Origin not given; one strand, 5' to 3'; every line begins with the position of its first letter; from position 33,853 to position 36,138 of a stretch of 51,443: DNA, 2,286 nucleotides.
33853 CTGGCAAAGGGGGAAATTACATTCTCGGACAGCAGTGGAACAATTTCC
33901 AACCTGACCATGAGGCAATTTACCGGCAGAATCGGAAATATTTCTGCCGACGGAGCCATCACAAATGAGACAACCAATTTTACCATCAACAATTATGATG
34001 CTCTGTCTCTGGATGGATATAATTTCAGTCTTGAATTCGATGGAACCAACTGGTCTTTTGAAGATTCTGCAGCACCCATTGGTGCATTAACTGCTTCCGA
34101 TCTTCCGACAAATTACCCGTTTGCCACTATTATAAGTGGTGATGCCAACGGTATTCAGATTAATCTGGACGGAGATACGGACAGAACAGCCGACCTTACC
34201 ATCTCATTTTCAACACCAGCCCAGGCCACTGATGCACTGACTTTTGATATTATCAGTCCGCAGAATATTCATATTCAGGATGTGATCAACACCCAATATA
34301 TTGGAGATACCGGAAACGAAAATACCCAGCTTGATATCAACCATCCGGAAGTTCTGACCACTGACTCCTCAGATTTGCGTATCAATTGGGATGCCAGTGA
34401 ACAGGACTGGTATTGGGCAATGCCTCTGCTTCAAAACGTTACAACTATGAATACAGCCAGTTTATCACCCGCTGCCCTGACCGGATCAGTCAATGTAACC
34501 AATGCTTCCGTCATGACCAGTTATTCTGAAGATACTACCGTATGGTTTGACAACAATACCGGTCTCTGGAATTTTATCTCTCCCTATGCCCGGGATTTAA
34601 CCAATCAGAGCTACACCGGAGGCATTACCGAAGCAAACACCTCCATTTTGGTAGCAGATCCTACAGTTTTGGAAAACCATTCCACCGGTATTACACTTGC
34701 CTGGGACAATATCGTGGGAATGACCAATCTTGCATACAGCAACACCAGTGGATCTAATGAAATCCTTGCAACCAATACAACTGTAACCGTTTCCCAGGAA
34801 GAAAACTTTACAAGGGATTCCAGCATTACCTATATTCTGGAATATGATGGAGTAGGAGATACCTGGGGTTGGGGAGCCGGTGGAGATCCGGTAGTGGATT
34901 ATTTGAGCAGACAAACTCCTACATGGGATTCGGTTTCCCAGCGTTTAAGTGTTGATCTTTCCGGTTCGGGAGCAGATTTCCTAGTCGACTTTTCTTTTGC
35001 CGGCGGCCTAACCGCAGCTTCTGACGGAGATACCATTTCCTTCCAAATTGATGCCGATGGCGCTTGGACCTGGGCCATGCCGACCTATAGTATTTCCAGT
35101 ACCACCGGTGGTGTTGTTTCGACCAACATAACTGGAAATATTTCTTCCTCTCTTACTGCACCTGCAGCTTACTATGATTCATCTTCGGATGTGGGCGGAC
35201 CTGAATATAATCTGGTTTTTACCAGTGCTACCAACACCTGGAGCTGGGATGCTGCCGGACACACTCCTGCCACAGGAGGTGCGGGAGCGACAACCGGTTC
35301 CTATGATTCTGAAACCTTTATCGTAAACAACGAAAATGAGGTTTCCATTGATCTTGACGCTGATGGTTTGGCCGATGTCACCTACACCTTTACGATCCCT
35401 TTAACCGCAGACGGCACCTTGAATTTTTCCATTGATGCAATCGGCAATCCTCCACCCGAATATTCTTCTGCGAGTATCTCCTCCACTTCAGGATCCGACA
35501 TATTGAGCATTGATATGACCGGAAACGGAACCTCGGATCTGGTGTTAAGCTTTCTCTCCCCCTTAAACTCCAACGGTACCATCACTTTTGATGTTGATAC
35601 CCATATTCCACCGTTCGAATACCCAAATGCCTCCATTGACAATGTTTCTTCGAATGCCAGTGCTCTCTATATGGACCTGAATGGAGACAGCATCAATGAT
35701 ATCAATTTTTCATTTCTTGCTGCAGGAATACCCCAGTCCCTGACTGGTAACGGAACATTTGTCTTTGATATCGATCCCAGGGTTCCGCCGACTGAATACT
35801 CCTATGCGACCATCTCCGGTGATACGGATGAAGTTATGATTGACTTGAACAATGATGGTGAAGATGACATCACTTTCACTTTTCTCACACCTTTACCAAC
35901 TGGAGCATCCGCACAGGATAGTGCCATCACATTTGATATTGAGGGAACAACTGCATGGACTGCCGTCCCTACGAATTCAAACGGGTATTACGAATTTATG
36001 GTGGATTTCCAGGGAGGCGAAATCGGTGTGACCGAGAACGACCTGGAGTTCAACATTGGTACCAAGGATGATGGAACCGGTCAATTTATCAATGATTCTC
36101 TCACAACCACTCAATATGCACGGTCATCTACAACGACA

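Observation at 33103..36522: Giant 1139-aa hook protein FlgE with a ~700-aa insertion containing tandem DxDxDG-like modules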

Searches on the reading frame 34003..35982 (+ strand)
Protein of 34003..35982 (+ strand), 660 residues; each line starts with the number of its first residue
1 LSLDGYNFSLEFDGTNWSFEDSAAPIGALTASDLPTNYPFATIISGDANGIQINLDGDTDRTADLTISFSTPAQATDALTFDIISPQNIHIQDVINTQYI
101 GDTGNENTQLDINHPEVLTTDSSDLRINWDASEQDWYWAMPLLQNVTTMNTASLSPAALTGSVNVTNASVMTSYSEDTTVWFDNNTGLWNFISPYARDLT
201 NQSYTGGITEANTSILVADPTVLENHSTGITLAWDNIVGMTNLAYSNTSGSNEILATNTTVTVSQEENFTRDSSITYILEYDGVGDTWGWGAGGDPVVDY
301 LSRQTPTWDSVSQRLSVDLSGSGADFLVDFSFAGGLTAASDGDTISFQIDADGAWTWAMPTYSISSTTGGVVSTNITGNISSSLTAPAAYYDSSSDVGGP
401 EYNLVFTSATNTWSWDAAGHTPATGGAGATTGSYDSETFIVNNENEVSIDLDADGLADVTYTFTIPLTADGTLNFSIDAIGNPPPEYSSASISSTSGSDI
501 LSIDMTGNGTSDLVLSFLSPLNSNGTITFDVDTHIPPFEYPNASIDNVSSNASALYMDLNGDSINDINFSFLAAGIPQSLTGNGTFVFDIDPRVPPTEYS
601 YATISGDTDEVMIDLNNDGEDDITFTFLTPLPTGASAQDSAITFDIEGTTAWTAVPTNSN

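Call 22: find_related_loci(query=window:34003-35982:+, collection=genome_contigs, flank=6000)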
Query window:34003-35982:+ (660 aa) in genome_contigs; peptide patterns used: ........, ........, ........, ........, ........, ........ (x = any residue, [..] = any of these).
35 stretches matched a pattern; 4 encode a relative of the query (tblastn E <= 1e-3); 4 distinct loci.
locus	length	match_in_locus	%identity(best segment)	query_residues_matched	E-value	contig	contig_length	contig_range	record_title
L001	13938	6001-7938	88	1-660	0e+0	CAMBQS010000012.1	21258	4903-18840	MAG: Desulfocicer vacuolatum DSM 3385 isolate MiH-14oct19-180 genome assembly, contig: MiH-14oct19-C4906, whole genome s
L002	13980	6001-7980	83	1-660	0e+0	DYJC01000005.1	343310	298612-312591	MAG TPA_asm: Desulfosudis oleivorans isolate FI88_44_71 Afr_mines_FI88_16_length_343310_cov_32_906387, whole genome shot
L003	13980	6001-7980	85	1-660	0e+0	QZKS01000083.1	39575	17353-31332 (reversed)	MAG: Desulfobacteraceae bacterium isolate SURF_7 Ga0104751_1001456, whole genome shotgun sequence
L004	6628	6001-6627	85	1-209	5e-114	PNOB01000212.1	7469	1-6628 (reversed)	MAG: Desulfobacterium sp. isolate SW.3.97 SW_1007104_7469, whole genome shotgun sequence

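Call 58: search_protein_representatives(protein=window:34003-35982:+)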
Query: 660 residues. Proteins with E-value up to 0.001 (for the whole library): 30; up to 1e-10: 22; up to 1e-30: 9. The best 30 are listed.
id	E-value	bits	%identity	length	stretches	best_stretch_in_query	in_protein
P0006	2.9e-239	812.8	60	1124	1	1-660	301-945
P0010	7.6e-210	715.6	91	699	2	1-265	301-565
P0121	1.1e-92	328.5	55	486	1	305-660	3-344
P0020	3.6e-61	224.4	43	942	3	22-236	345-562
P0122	4.6e-58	214.1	53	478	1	417-659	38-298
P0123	1.2e-42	163.2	72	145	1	359-468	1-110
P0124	5.4e-39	151.1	39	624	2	2-206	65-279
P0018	6.8e-36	140.9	40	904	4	3-194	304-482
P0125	7.1e-32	127.6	33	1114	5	4-225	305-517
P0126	2.9e-29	119.0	40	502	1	4-205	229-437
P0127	5.4e-29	118.1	41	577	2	2-187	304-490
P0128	3.6e-23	98.8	33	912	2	3-237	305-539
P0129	1.3e-22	97.0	35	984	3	35-220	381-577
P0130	1.6e-22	96.7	40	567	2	515-655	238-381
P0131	2.7e-22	96.0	47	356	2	2-139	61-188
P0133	3.3e-18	82.4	48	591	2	2-124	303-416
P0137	4.9e-13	65.3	33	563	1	11-247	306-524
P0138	4.8e-12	62.1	33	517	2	463-656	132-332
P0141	9.5e-09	51.2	31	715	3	57-149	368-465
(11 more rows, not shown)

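Call 59: search_protein_families(library=pfam, proteins=[P0125, P0129, P0128, P0141, P0124, P0127, P0133, P0137, P0130, P0138], max_evalue=0.001)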
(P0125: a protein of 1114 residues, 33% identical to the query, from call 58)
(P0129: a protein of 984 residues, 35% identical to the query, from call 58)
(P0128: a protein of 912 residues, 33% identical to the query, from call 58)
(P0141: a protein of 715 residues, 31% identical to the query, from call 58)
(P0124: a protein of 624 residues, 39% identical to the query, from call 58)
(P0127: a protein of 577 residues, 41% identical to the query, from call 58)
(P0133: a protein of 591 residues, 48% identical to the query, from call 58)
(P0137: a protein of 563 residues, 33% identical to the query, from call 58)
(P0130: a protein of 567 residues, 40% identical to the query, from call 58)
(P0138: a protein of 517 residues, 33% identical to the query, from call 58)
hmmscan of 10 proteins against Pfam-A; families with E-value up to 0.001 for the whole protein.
P0125 (1114 aa): 4 families
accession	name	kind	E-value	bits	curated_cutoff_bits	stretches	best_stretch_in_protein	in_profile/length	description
PF06429.18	Flg_bbr_C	-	3.8e-16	58.8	23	1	1069-1112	3-46/46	Flagellar basal body rod FlgEFG protein C-terminal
PF07559.19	FlgE_D2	-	2.9e-15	57.4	22.7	1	182-289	10-96/142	Flagellar basal body protein FlaE D2 domain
PF22692.1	LlgE_F_G_D1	-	1.4e-10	41.6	27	1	89-143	2-44/64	Flagellar hook protein FlgE/F/G D1 domain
PF00460.25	Flg_bb_rod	-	9.9e-06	25.9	20.7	1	10-37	4-31/31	Flagella basal body rod protein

P0129 (984 aa): 4 families
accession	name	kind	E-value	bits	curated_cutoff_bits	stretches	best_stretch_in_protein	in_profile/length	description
PF06429.18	Flg_bbr_C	-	2.5e-17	62.6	23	1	940-982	4-46/46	Flagellar basal body rod FlgEFG protein C-terminal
PF07559.19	FlgE_D2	-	9.1e-17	62.3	22.7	1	197-321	14-124/142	Flagellar basal body protein FlaE D2 domain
PF22692.1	LlgE_F_G_D1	-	8.9e-13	48.6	27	1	88-150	1-47/64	Flagellar hook protein FlgE/F/G D1 domain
PF00460.25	Flg_bb_rod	-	2.4e-07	31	20.7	1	9-37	3-31/31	Flagella basal body rod protein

P0128 (912 aa): 4 families
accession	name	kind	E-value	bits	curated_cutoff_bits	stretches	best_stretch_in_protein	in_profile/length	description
PF06429.18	Flg_bbr_C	-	1.2e-16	60.3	23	1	868-910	4-46/46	Flagellar basal body rod FlgEFG protein C-terminal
PF07559.19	FlgE_D2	-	4.5e-16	60.1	22.7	1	190-291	12-108/142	Flagellar basal body protein FlaE D2 domain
PF22692.1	LlgE_F_G_D1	-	2.7e-13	50.3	27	1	88-135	1-44/64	Flagellar hook protein FlgE/F/G D1 domain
PF00460.25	Flg_bb_rod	-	1.6e-08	34.7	20.7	1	7-37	1-31/31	Flagella basal body rod protein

P0141 (715 aa): 4 families
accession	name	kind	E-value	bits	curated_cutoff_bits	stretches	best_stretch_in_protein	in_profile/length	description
PF06429.18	Flg_bbr_C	-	2.7e-17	62.4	23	1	670-713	3-46/46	Flagellar basal body rod FlgEFG protein C-terminal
PF07559.19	FlgE_D2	-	5.7e-16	59.7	22.7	1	187-314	5-117/142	Flagellar basal body protein FlaE D2 domain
PF22692.1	LlgE_F_G_D1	-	8.6e-12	45.5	27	1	89-147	2-44/64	Flagellar hook protein FlgE/F/G D1 domain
PF00460.25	Flg_bb_rod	-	6.4e-09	36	20.7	1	7-37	1-31/31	Flagella basal body rod protein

P0124 (624 aa): 0 families

P0127 (577 aa): 3 families
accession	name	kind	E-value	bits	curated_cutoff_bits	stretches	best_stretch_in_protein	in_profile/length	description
PF07559.19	FlgE_D2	-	3.2e-15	57.3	22.7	1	182-314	10-122/142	Flagellar basal body protein FlaE D2 domain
PF22692.1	LlgE_F_G_D1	-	3.8e-12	46.6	27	1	88-146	1-44/64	Flagellar hook protein FlgE/F/G D1 domain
PF00460.25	Flg_bb_rod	-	1.6e-08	34.8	20.7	1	7-37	1-31/31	Flagella basal body rod protein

P0133 (591 aa): 3 families
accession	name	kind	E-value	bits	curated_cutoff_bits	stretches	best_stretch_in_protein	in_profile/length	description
PF07559.19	FlgE_D2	-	1.6e-13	51.8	22.7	1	193-315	16-124/142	Flagellar basal body protein FlaE D2 domain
PF22692.1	LlgE_F_G_D1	-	1.5e-12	47.9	27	1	89-148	2-45/64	Flagellar hook protein FlgE/F/G D1 domain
PF00460.25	Flg_bb_rod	-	7.9e-08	32.6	20.7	1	7-37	1-31/31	Flagella basal body rod protein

P0137 (563 aa): 3 families
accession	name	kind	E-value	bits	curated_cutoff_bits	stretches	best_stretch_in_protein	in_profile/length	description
PF22692.1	LlgE_F_G_D1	-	9.4e-15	55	27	1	88-152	1-44/64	Flagellar hook protein FlgE/F/G D1 domain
PF07559.19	FlgE_D2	-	4.3e-14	53.6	22.7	1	195-299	16-120/142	Flagellar basal body protein FlaE D2 domain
PF00460.25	Flg_bb_rod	-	1.2e-06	28.8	20.7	1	7-37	1-31/31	Flagella basal body rod protein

P0130 (567 aa): 1 family
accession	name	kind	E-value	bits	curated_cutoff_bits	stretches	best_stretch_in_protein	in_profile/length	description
PF06429.18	Flg_bbr_C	-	6.8e-17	61.2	23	1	523-564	4-45/46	Flagellar basal body rod FlgEFG protein C-terminal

P0138 (517 aa): 1 family
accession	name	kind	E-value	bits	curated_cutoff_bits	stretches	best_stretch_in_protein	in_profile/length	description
PF06429.18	Flg_bbr_C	-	1.4e-16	60.1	23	1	472-515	3-46/46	Flagellar basal body rod FlgEFG protein C-terminal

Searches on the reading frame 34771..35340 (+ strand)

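Call 27: search_protein_families(library=pfam, proteins=[window:34771-35340:+], max_evalue=10)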
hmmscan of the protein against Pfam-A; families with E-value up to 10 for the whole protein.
window:34771-35340:+ (190 aa): 1 family
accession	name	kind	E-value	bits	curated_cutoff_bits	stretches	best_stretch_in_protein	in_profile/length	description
PF06598.16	Chlorovi_GP_rpt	-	1.2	9.8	27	1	108-127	12-31/34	Chlorovirus glycoprotein repeat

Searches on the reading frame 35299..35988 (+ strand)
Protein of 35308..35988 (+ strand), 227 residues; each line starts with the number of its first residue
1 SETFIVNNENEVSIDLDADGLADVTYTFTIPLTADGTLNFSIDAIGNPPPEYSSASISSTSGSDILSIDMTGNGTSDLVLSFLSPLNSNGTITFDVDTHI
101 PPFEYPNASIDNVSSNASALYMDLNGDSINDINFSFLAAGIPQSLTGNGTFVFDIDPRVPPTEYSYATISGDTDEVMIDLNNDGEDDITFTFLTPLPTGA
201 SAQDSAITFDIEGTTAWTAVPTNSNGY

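Call 27: search_protein_families(library=pfam, proteins=[window:35308-35988:+], max_evalue=10)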
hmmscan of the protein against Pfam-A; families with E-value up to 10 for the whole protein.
window:35308-35988:+ (227 aa): 4 families
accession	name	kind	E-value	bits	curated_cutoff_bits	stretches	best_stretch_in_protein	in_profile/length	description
PF01839.29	FG-GAP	-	0.018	15.4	22.1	1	179-188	9-18/37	FG-GAP repeat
PF13517.12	FG-GAP_3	-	0.055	14.5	26.9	2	15-79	1-60/61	FG-GAP-like repeat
PF21633.3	MOV-10_Ig-like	-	0.32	11.6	27.4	1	174-197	34-57/126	Helicase MOV-10, Ig-like domain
PF24058.1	DUF7359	-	6.5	7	27.5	1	166-192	15-41/123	Domain of unknown function (DUF7359)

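Call 41: predict_structure(alignment_id=A2)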
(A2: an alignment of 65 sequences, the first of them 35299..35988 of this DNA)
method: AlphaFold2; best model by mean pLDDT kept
length: 230 residues; sequences in the alignment: 65
mean_pLDDT: 73.2   pTM: 0.38
mean pLDDT of the five models: 73.2, 70.6, 70.3, 69.8, 67.6
residues with pLDDT >= 90: 38; 70-90: 108; 50-70: 62; < 50: 22
segments of 3 or more residues with pLDDT < 50: 1-5, 39-44, 46-48, 98-102
pLDDT, mean of each block of 10 residues (from residue 1): 49 73 73 61 47 68 81 82 73 52 61 90 91 92 86 69 75 91 90 87 72 62 59
secondary structure, 60 per line:
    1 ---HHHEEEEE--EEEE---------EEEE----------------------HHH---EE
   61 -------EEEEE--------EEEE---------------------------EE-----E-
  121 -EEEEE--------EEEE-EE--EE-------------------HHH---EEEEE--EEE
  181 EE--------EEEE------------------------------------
elements in order: E7-11 E14-17 E27-30 E68-72 E81-84 E122-126 E135-138 E171-175 E178-182 E191-194

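Call 44: fold_search(model_id=the predicted structure, library=pdb)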
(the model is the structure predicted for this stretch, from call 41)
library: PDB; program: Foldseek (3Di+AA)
matches with E <= 10: 859; with E <= 0.001: 0
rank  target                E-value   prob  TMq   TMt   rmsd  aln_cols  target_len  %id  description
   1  9p1u_B                2.2e-02  0.66  0.20  0.15  17.8       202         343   13  beta-barrel assembly machine from Escherichia coli in an late state of LptD assembly (released 2026-03-11)
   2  3p1l                  3.7e-02  0.30  0.17  0.12  18.8       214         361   14  Crystal structure of Escherichia coli BamB, a lipoprotein component of the beta-barrel assembly machinery complex, nativ (released 2010-12-22)
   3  9cnw_B                4.9e-02  0.51  0.20  0.15  17.5       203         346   13  CryoEM structure of the APO-BAM complex in DDM detergent (released 2024-12-25)
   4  8adg_B                6.6e-02  0.25  0.16  0.11  17.8       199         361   12  Cryo-EM structure of Darobactin 22 bound BAM complex (released 2023-01-11)
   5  8orr                  1.1e-01  0.33  0.20  0.15  16.1       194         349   13  Outer membrane protein assembly factor BamB from Klebsiella pneumoniae (released 2024-04-24)
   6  7ttc_B                1.1e-01  0.20  0.15  0.12  19.4       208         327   10  BamABCDE bound to substrate EspP (released 2022-03-30)
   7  7nbx_B                1.1e-01  0.20  0.17  0.13  17.1       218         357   10  Lateral-open conformation of the lid-locked BAM complex (BamA E435C S665C, BamBDCE) by cryoEM (released 2021-06-02)
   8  9cnz_B                1.2e-01  0.38  0.20  0.15  16.7       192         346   14  Structure of BAM complexed with PTB2 ligand in detergent (released 2024-12-25)
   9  9hg9_B                1.2e-01  0.25  0.19  0.13  18.3       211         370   12  BAM-SurA-darobactin complex in the swing-in state (released 2025-04-16)
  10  7tsz_B                1.3e-01  0.25  0.12  0.09  18.3       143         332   14  BamABCDE bound to substrate EspP class 1 (released 2022-03-30)
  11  3q7o                  1.4e-01  0.21  0.18  0.13  17.4       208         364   12  The crystal structure of BamB from the BAM complex in spacegroup P213 (released 2011-02-09)
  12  7ruo_B                1.4e-01  0.18  0.18  0.14  16.9       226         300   10  Crystal structure of human UTP15 (released 2021-11-10)
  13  7mqa_LJ               1.5e-01  0.21  0.20  0.12  16.1       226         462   12  Cryo-EM structure of the human SSU processome, state post-A1 (released 2021-09-22)
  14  9lu1_E                1.5e-01  0.18  0.18  0.12  17.6       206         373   12  protein structure of DDB1-DDA1-DET1-Ube2e2 bound to COP1 dimer (released 2026-01-28)
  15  8qpv_B                1.5e-01  0.13  0.15  0.11  18.0       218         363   11  Handover Complex: BAM bound OmpX and extended SurA (released 2024-09-25)
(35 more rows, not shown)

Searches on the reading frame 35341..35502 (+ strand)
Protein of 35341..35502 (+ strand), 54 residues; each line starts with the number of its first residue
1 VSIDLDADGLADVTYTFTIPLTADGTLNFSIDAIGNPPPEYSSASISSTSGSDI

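Call 27: search_protein_families(library=pfam, proteins=[window:35341-35502:+], max_evalue=10)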
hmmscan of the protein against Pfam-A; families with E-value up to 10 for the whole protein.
window:35341-35502:+ (54 aa): 0 families

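Call 63: search_solved_structures(query=A3, max_evalue=10, show_alignments=4)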
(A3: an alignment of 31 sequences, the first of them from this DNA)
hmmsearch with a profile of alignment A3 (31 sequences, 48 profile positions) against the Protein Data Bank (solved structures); distinct sequences matched with E-value up to 10: 14.
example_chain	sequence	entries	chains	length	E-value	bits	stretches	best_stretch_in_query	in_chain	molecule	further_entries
4yds_A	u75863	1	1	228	0.034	17.5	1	18-35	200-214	Flagella-related protein H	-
2py0_A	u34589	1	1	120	0.18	15.2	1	6-29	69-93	Fimbrial protein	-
1dzo_A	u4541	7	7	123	0.19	15.2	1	6-29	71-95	TYPE IV PILIN | Fimbrial protein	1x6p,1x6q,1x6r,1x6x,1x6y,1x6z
1oqw_A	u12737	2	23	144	0.24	14.8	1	6-29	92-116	Fimbrial protein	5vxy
7a0q_A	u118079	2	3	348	0.71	13.3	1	7-31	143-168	CrtC domain-containing protein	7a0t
6rpx_A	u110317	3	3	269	0.77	13.2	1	17-35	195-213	Cytokine receptor-like factor 3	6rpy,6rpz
5mb4_A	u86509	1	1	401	1.3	12.5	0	2-13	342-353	GlcNAc specific lectin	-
1h71_P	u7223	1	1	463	2.5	11.6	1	3-22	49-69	SERRALYSIN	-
1g9k_A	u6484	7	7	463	3.7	11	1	3-22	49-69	SERRALYSIN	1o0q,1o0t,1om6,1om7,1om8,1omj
3u1r_A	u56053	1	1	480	3.7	11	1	3-22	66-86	Alkaline metalloprotease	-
6ixx_A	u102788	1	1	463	3.8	11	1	3-22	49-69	Alkaline metalloprotease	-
4cag_A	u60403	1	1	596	4.7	10.7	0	3-20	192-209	POLYSACCHARIDE LYASE FAMILY 11 PROTEIN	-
2zuy_A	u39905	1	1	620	4.9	10.6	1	3-26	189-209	YesX protein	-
9etn_A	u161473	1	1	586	5.2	10.6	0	3-23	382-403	Cartilage acidic protein 1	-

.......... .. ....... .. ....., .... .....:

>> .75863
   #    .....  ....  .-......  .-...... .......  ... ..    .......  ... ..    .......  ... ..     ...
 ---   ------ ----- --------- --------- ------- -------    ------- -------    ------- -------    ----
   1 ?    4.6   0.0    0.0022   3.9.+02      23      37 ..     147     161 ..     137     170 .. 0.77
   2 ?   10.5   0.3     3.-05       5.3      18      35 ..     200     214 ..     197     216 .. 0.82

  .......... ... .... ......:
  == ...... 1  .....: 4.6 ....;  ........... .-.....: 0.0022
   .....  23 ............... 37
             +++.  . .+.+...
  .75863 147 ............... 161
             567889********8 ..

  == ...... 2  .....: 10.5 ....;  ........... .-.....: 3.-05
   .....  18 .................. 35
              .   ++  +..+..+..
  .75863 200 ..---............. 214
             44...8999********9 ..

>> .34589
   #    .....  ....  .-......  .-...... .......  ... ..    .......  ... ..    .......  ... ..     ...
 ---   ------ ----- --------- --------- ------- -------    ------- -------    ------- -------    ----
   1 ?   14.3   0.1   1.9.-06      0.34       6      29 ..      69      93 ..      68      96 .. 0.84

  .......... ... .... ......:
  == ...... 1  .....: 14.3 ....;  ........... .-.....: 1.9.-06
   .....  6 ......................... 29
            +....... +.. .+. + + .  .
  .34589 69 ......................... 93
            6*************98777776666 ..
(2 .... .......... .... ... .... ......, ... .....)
